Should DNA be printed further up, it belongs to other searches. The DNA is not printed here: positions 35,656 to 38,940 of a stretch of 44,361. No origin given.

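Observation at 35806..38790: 994-aa metallophosphoesterase + P-loop NTPase + helical-sensor fusion: candidate undescribed single-gene defence protein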

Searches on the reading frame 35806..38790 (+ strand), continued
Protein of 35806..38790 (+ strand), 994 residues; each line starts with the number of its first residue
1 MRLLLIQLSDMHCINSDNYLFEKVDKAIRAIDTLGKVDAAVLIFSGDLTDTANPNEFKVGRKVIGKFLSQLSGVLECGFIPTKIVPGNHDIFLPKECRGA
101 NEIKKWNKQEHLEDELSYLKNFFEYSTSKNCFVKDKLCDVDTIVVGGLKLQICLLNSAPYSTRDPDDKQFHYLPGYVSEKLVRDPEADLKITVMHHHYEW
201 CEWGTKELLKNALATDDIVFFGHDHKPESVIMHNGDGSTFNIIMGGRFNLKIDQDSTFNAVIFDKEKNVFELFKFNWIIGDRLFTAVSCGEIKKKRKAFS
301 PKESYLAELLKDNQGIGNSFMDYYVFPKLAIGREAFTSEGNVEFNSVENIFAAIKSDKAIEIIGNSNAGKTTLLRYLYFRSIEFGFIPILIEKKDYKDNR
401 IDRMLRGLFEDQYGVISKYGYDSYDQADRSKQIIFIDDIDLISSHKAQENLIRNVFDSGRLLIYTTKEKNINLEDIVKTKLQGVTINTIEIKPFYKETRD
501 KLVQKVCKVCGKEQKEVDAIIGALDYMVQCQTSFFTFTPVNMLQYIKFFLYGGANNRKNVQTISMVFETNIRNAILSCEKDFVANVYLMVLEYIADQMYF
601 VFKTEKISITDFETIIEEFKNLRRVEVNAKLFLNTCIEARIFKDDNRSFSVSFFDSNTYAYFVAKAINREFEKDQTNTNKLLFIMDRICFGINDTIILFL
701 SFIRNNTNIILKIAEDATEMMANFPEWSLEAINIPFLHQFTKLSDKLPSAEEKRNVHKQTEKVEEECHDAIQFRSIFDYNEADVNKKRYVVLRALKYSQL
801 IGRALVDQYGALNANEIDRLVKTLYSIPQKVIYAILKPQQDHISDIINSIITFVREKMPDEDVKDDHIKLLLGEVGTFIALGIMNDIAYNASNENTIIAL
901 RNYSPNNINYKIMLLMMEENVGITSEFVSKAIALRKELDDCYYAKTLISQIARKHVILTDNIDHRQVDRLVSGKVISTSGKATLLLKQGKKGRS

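Call 41: predict_structure(alignment_id=A2)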
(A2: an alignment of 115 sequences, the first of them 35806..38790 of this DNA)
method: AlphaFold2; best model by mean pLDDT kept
length: 994 residues; sequences in the alignment: 115
mean_pLDDT: 85.9   pTM: 0.67
mean pLDDT of the five models: 85.9, 85.3, 84.0, 82.0, 81.9
residues with pLDDT >= 90: 502; 70-90: 397; 50-70: 65; < 50: 30
segments of 3 or more residues with pLDDT < 50: 334-342, 554-557, 559-561, 983-987, 989-994
pLDDT, mean of each block of 10 residues (from residue 1): 94 92 95 92 95 94 96 92 95 84 89 93 95 95 92 95 78 91 88 93 90 90 80 72 92 94 91 94 93 77 91 89 90 42 68 84 85 94 90 71 88 77 85 89 75 84 78 54 67 90 93 83 82 83 85 51 63 82 88 95 92 95 90 90 81 88 91 87 91 85 78 94 94 87 77 82 83 75 91 94 86 91 96 95 93 90 87 91 93 90 86 95 92 94 92 86 85 80 48 32
secondary structure, 60 per line:
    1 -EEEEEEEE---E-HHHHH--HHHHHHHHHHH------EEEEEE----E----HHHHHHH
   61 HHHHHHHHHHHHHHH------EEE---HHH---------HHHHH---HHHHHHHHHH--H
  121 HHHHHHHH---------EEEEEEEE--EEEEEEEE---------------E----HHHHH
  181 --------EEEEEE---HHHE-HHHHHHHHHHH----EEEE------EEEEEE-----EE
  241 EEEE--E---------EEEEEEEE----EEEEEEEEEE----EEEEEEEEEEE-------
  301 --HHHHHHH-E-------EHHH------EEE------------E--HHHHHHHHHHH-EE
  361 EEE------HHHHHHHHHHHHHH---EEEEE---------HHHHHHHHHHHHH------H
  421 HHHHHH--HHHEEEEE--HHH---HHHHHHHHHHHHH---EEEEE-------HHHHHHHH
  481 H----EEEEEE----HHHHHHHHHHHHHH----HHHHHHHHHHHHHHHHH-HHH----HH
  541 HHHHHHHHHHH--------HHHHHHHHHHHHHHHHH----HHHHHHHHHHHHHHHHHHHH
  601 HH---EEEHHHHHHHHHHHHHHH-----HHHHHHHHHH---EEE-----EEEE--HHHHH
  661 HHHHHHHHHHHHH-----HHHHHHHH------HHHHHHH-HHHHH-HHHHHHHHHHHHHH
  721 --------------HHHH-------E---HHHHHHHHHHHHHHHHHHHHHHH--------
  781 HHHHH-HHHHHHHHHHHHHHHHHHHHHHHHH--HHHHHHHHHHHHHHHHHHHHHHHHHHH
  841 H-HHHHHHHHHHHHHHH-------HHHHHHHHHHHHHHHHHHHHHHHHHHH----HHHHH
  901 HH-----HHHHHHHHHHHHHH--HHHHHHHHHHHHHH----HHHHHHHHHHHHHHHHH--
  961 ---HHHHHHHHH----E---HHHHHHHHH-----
elements in order (helices of 4 or more, strands of 3 or more residues): E2-9 H15-19 H22-32 E39-44 H54-75 E82-84 H100-104 H108-117 H120-128 E138-145 E148-155 H176-180 E189-194 H203-213 E218-221 E228-233 E239-244 E257-264 E269-278 E283-293 H303-309 E329-331 H347-357 E359-363 H370-383 E387-391 H401-413 H420-426 E432-436 H445-457 E461-465 H473-481 E486-491 H496-509 H514-530 H539-551 H560-576 H581-602 E606-608 H609-623 H629-638 E642-644 E650-653 H656-673 H679-686 H693-699 H701-705 H707-720 H735-738 H750-772 H781-785 H787-811 H814-841 H843-857 H865-891 H896-902 H908-921 H924-937 H942-958 H964-972 H981-989
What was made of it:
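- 35806..38790 (+): Complete CDS of 994 aa, a member of the DS-8 superfamily (metallophosphoesterase, NACHT-like STAND NTPase, helical C-terminus). AF2 model pLDDT 85.9 (call 41).
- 37291..37875 (+): Helical plus winged-helix-like module of the STAND NTPase (aa ~496-690), with R499 conserved in all 129 sequences and P539 in 95%. AF2 secondary structure (call 41).
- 37876..38787 (+): All-helical C-terminal region (aa ~691-994), the presumed sensor. It is homologous to the C-terminus of DS-8 and contains the clade-specific ICFGIND motif at 688-694. AF2 (call 41).
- Checked: In the AF2 model (call 41), residues ~356-495 are the alpha/beta P-loop core.
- The AF2 model has pLDDT 85.9 (call 41).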

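Call 46: fold_search(model_id=the predicted structure, library=pdb)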
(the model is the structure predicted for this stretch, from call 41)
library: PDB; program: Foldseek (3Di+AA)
matches with E <= 10: 906; with E <= 0.001: 54
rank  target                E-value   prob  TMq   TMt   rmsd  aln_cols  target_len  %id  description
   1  9a6c_B                9.5e-13  1.00  0.25  0.48  15.3       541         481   14  Integrative model of YYDD-YYDB by crosslinking MS and deep learning (released 2024-09-18)
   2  5irm_C                3.5e-10  1.00  0.22  0.28  16.3       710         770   10  Crystal structure of rabbit NOD2 in an ADP-bound state (Crystal form2) (released 2016-06-29)
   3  4kxf_B                5.0e-08  1.00  0.22  0.24  16.4       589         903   13  Crystal structure of NLRC4 reveals its autoinhibition mechanism (released 2013-07-24)
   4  4kxf_N                5.2e-08  1.00  0.21  0.23  16.6       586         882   13  Crystal structure of NLRC4 reveals its autoinhibition mechanism (released 2013-07-24)
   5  4kxf_H                6.5e-08  1.00  0.22  0.24  16.3       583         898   13  Crystal structure of NLRC4 reveals its autoinhibition mechanism (released 2013-07-24)
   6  4kxf_L                2.3e-07  1.00  0.20  0.21  16.8       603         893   13  Crystal structure of NLRC4 reveals its autoinhibition mechanism (released 2013-07-24)
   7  4kxf_F                2.7e-07  1.00  0.22  0.24  16.3       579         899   13  Crystal structure of NLRC4 reveals its autoinhibition mechanism (released 2013-07-24)
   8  4kxf_K                2.8e-07  1.00  0.22  0.24  16.4       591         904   12  Crystal structure of NLRC4 reveals its autoinhibition mechanism (released 2013-07-24)
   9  4kxf_D                3.0e-07  1.00  0.21  0.23  16.4       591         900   13  Crystal structure of NLRC4 reveals its autoinhibition mechanism (released 2013-07-24)
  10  8fw2_A                3.7e-07  1.00  0.27  0.30  13.2       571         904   13  Cryo-EM structure of full-length human NLRC4 inflammasome with C11 symmetry (released 2024-01-03)
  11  8dgf_B                3.7e-07  1.00  0.24  0.16  23.4       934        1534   12  Avs4 bound to phage PhiV-1 portal (released 2022-08-03)
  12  2hyo                  3.9e-07  1.00  0.18  0.67   7.0       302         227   14  Crystal structure of Rv0805 N97A mutant (released 2006-12-26)
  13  2hy1                  4.6e-07  1.00  0.18  0.69   6.8       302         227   14  Crystal structure of Rv0805 (released 2006-12-26)
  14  4kxf_P                4.8e-07  1.00  0.21  0.24  16.6       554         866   13  Crystal structure of NLRC4 reveals its autoinhibition mechanism (released 2013-07-24)
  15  9l4k_A                1.1e-06  1.00  0.19  0.22  21.8       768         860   10  Structure of human NLRP2-TLE6-OOEP complex (released 2025-10-01)
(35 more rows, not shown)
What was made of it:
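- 35806..36690 (+): N-terminal binuclear metallophosphoesterase domain (aa ~1-295, including a beta-sandwich extension at 257-293), the presumed effector. Fold hits include Rv0805 (TMt 0.69), Lmo2642, SMPDL3B and Vps29 (call 46).
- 36871..37290 (+): P-loop NTPase alpha/beta core (aa ~356-495), with Walker A 364-371 (nt 36895-36918) and Walker B 433-440 (nt 37102-37125). Fold hits to NOD2, NLRC4 and Avs4 (call 46).
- On STAND / NLR-like defence NTPases (Avs, bNACHT): Foldseek gives NOD2 E 3.5e-10, NLRC4 5e-8 and Avs4 3.7e-7 (call 46).
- Closest known: Avs / bNACHT bacterial NLR-like STAND defence proteins. Same: The NTPase/helical part superposes on NOD2, NLRC4 and Avs4 (call 46).
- Nucleases are the commonest Avs effectors (general knowledge; Avs4 is among the fold hits, call 46). 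Fold neighbours Rv0805 and Lmo2642 are cNMP phosphodiesterases and SMPDL3B is also hit (call 46).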

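Call 47: search_protein_families(library=padloc, alignment_id=A3, max_evalue=0.00001)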
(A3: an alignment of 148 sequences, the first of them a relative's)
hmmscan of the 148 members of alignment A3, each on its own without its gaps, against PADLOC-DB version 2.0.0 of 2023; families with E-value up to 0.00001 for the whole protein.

A. member 1, L001:4168-4677:+ (169 aa): 0 families

B. families by the number of members that match (of 148 scanned): 358 families (the first 25 are shown)
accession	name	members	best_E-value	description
PDLC03076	Specificity_I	3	9e-141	Type I specificity subunit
PDLC03179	Specificity_I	3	4.9e-106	Type I specificity subunit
PDLC03196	Specificity_I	3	2.5e-62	Type I specificity subunit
PDLC03079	Specificity_I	3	9.6e-62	Type I specificity subunit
PDLC03169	Specificity_I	3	9e-57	Type I specificity subunit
PDLC03096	Specificity_I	3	3.2e-50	Type I specificity subunit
PDLC03127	Specificity_I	3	2.5e-47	Type I specificity subunit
PDLC03189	Specificity_I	3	1.4e-46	Type I specificity subunit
PDLC04137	mad5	3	1.6e-46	mads_5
PDLC03107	Specificity_I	3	4.2e-38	Type I specificity subunit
PDLC03072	Specificity_I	3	1.6e-35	Type I specificity subunit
PDLC03073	Specificity_I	3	1.3e-34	Type I specificity subunit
PDLC03100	Specificity_I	3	7.6e-34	Type I specificity subunit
PDLC03109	Specificity_I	3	7.8e-34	Type I specificity subunit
PDLC03162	Specificity_I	3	2e-32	Type I specificity subunit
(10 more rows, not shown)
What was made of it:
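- Tried and rejected: The PADLOC tally over neighbour ORFs is dominated by redundant type I specificity-subunit models and cannot serve as an enrichment statistic (call 47).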

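Call 48: search_protein_families(library=pfam, alignment_id=A3, max_evalue=0.00001)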
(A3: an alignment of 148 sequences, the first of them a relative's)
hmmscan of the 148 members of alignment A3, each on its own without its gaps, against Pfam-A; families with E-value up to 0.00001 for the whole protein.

A. member 1, L001:4168-4677:+ (169 aa): 1 family
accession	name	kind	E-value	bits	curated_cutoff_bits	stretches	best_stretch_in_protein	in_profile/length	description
PF04326.19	SLFN_AlbA_2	-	5.7e-14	53.1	25.3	1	54-157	1-97/118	Schlafen, AlbA_2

B. families by the number of members that match (of 148 scanned): 144 families (the first 25 are shown)
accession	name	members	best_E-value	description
PF07508.19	Recombinase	5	2.6e-27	Recombinase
PF13408.12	Zn_ribbon_recom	5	1.7e-15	Recombinase zinc beta ribbon domain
PF00239.26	Resolvase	4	2.9e-32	Resolvase, N terminal domain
PF00248.27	Aldo_ket_red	3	4.4e-74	Aldo/keto reductase family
PF00072.30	Response_reg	3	1.7e-31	Response regulator receiver domain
PF01420.25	Methylase_S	3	2e-27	Type I restriction modification DNA specificity domain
PF00589.27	Phage_integrase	3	8.6e-20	Phage integrase family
PF01381.28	HTH_3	3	5.4e-17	Helix-turn-helix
PF08281.18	Sigma70_r4_2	3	6.8e-10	Sigma-70, region 4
PF02384.22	N6_Mtase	2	2.7e-64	N-6 DNA Methylase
PF07669.17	Eco57I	2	2.7e-43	Eco57I restriction-modification methylase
PF13173.12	AAA_14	2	2.2e-34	AAA domain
PF03235.19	GmrSD_N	2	3.6e-34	GmrSD restriction endonuclease, N-terminal domain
PF01327.26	Pep_deformylase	2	2.5e-30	Polypeptide deformylase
PF00486.34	Trans_reg_C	2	1.1e-27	Transcriptional regulatory protein, C terminal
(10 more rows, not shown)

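Call 66: find_encoding_contigs(protein=window:35806-38790:+, flank=10000, max_places=3)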
Protein window:35806-38790:+ (994 aa): no gene with exactly this product is on record in the collection.
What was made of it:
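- Tried and rejected: Looking up the window's own contig returned nothing (call 66).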

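Call 68: find_encoding_contigs(protein=P0002, flank=8000, max_places=1)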
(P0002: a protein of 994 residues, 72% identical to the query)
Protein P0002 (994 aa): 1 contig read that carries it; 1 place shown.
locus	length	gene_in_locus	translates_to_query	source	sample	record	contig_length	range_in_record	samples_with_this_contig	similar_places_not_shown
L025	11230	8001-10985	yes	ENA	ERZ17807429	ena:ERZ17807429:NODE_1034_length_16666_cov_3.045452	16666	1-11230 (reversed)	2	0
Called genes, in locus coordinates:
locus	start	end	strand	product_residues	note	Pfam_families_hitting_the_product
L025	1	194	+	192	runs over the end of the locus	-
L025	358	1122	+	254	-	PF19448:DUF5986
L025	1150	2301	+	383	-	PF01381:HTH_3, PF12844:HTH_19, PF13560:HTH_31, PF06114:Peptidase_M78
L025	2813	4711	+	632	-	PF07693:KAP_NTPase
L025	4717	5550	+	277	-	PF28083:QatB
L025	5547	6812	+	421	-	-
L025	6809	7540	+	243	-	PF01026:TatD_DNase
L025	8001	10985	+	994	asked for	PF00149:Metallophos, PF20720:nSTAND3 (faint), PF24406:nSTAND_NTPase4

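Call 69: find_encoding_contigs(protein=P0006, flank=8000, max_places=1)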
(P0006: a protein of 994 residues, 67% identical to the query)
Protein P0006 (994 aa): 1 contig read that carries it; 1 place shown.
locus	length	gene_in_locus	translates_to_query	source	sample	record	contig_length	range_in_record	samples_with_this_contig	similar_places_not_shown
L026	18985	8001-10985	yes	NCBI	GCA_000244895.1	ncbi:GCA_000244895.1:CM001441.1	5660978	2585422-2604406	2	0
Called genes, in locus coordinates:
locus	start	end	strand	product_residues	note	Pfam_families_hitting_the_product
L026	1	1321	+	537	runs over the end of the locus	PF01609:DDE_Tnp_1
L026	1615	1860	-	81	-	-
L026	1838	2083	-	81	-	PF13744:HTH_37 (weak), PF12844:HTH_19, PF13560:HTH_31, PF01381:HTH_3, PF13443:HTH_26 (weak)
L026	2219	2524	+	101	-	PF12844:HTH_19, PF13560:HTH_31 (weak), PF01381:HTH_3, PF13443:HTH_26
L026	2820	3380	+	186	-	PF00075:RNase_H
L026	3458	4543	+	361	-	PF04250:DUF429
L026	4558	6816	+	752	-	PF18741:MTES_1575 (weak), PF00270:DEAD, PF04851:ResIII, PF18766:SWI2_SNF2, PF00271:Helicase_C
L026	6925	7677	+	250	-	PF08378:NERD, PF01396:Zn_ribbon_Top1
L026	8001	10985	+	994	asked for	PF00149:Metallophos, PF24406:nSTAND_NTPase4 (weak)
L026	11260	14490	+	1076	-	PF09565:RE_NgoFVII (faint), PF13091:PLDc_2, PF04851:ResIII, PF00270:DEAD (weak), PF00271:Helicase_C, PF11907:DUF3427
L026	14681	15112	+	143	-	PF01797:Y1_Tnp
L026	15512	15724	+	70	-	PF12844:HTH_19, PF13560:HTH_31, PF01381:HTH_3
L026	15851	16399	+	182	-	-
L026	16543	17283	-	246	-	PF04542:Sigma70_r2, PF04545:Sigma70_r4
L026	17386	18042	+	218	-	-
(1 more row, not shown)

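Call 70: find_encoding_contigs(protein=P0009, flank=8000, max_places=1)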
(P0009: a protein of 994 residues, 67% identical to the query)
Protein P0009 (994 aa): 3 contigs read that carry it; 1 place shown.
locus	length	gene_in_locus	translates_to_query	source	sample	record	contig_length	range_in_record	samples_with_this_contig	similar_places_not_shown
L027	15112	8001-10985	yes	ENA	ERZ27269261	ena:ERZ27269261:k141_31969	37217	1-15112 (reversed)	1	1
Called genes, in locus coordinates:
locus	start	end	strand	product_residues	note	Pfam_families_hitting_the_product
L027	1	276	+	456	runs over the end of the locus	PF00291:PALP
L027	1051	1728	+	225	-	-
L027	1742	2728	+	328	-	PF26115:PDDEXK_GAPS4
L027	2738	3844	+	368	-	-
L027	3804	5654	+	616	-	PF03235:GmrSD_N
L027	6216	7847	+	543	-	PF04851:ResIII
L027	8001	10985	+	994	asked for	PF00149:Metallophos, PF24406:nSTAND_NTPase4 (faint)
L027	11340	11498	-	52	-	-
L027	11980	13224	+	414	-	PF01548:DEDD_Tnp_IS110, PF02371:Transposase_20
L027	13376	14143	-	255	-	PF09860:DUF2087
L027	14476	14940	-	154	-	PF06445:GyrI-like, PF14526:Cass2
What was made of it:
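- Homologues lie beside QatABCD, GmrSD, GAPS4, NERD, type I R-M, Eco57I, recombinases and transposases (calls 47, 48, 68-70). The genomic context is always variable, defence-related or mobile (calls 47, 48, 68-70).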

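Call 76: search_dna_similar(query=window:35806-38790:+, collection=phages, mode=protein, max_rows=10)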
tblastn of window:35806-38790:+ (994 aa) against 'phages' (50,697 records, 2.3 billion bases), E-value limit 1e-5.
No match.
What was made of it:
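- Tried and rejected: Phage-borne gene: no tblastn hit in 50,697 phage records (call 76).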

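Call 77: search_dna_similar(query=window:35806-38790:+, collection=plasmids, mode=protein, max_rows=15)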
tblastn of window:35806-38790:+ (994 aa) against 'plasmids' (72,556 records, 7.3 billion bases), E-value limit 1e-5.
Records with a match: 7; places in all: 7; records where one place covers at least 80% of the query: 1.
Best place of each record, by identity: <60% 7.
By first word of the organism name: Clostridium 3; Paenisporosarcina 1; Streptococcus 1; Jeotgalibaca 1; Deinococcus 1.
By predicted mobility (MOB-suite, as given by PLSDB): non-mobilizable 7.
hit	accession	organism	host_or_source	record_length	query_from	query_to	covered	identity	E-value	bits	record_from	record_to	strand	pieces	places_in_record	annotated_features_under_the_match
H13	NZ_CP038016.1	Paenisporosarcina antarctica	Antarctica: Sea off King George Island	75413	1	857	86%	22.4%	2e-19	102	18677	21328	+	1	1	metallophosphoesterase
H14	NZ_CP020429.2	Streptococcus sp. FDAARGOS_192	Homo sapiens,peripheral blood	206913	322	869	55%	19.6%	1e-5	57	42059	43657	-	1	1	TIR domain-containing protein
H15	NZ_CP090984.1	Jeotgalibaca sp. MA1X17-3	Cultured bacteria,Antarctica sediment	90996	1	426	43%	23.6%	6e-9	68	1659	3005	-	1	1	metallophosphoesterase family protein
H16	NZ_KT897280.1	Clostridium botulinum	-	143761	1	414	42%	21.0%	4e-9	69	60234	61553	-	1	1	metallophosphoesterase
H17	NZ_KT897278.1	Clostridium botulinum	-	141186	1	414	42%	21.0%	5e-9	69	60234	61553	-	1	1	metallophosphoesterase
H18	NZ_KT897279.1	Clostridium botulinum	-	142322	1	414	42%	21.0%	5e-9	69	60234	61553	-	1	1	metallophosphoesterase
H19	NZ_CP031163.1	Deinococcus wulumuqiensis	cell culture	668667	2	196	20%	27.0%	2e-7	63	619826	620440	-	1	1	metallophosphoesterase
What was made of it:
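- Tried and rejected: Plasmid copies are rare and distant (call 77).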
